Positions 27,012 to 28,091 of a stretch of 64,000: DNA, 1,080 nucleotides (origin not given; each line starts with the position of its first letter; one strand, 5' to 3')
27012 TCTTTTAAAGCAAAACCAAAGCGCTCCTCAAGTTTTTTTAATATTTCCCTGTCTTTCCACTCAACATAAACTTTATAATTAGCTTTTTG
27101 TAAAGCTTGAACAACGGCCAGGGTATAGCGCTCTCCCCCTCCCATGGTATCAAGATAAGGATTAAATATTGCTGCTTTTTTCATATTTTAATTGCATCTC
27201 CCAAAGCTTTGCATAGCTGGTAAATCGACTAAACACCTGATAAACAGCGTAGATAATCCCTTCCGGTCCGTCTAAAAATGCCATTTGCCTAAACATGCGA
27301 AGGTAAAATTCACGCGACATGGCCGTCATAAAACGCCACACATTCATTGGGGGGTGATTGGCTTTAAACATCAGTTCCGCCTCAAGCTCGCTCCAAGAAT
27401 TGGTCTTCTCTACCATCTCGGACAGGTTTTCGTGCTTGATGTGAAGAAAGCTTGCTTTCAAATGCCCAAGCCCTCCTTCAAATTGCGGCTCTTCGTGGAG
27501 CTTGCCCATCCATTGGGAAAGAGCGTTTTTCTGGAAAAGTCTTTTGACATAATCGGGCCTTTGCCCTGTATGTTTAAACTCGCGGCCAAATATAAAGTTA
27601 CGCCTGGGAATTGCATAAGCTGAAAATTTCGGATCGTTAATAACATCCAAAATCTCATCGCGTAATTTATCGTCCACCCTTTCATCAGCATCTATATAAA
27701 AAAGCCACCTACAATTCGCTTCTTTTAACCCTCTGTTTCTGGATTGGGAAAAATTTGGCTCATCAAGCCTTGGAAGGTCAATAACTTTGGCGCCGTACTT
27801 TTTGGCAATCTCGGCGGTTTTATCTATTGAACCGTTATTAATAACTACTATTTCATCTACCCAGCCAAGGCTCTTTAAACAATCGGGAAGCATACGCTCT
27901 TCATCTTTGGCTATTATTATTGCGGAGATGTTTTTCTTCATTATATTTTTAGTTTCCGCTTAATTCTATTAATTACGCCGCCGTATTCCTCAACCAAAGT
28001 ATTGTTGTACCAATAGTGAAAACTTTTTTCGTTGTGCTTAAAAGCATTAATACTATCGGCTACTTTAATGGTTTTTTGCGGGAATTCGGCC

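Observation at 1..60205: A ~60-kb super-locus of paralogous GT-C-type membrane glycosyltransferases with repeated Gtr-like donor modules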

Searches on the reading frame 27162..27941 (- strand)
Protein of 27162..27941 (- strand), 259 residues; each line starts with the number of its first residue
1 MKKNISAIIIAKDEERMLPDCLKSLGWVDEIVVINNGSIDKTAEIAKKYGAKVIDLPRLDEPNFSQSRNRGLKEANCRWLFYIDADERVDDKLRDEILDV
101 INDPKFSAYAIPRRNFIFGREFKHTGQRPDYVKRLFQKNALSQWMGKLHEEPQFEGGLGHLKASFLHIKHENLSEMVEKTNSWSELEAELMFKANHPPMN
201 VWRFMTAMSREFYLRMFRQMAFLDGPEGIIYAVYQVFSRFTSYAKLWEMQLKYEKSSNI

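Call 7: search_protein_families(library=pfam, proteins=[window:27162-27941:-], max_evalue=0.01)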
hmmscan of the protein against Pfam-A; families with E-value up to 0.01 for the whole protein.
window:27162-27941:- (259 aa): 3 families
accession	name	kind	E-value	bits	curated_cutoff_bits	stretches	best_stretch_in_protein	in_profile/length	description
PF00535.33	Glycos_transf_2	-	6.2e-18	65.7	23.3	1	6-145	1-146/168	Glycosyl transferase family 2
PF13704.12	Glyco_tranf_2_4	-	1.6e-05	25.7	27.5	1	14-87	3-82/98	Glycosyl transferase family 2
PF10111.15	Glyco_tranf_2_2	-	0.00016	21.7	27.3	1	30-90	31-95/276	Glycosyltransferase like family 2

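Call 17: find_encoding_contigs(protein=window:27162-27941:-, flank=10000, max_places=8)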
Protein window:27162-27941:- (259 aa): 1 contig read that carries it; 1 place shown.
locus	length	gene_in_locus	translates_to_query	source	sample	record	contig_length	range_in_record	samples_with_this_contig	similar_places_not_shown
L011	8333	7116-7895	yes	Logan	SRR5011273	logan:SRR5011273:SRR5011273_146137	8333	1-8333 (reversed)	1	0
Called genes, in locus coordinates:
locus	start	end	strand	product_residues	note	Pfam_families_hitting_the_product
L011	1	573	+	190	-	?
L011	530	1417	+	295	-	PF13489:Methyltransf_23, PF13649:Methyltransf_25 (weak), PF13847:Methyltransf_31, PF08241:Methyltransf_11, PF08242:Methyltransf_12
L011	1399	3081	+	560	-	-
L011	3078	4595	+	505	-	-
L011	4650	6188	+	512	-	PF13231:PMT_2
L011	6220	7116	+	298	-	PF00535:Glycos_transf_2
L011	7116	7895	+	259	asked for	PF00535:Glycos_transf_2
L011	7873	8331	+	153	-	?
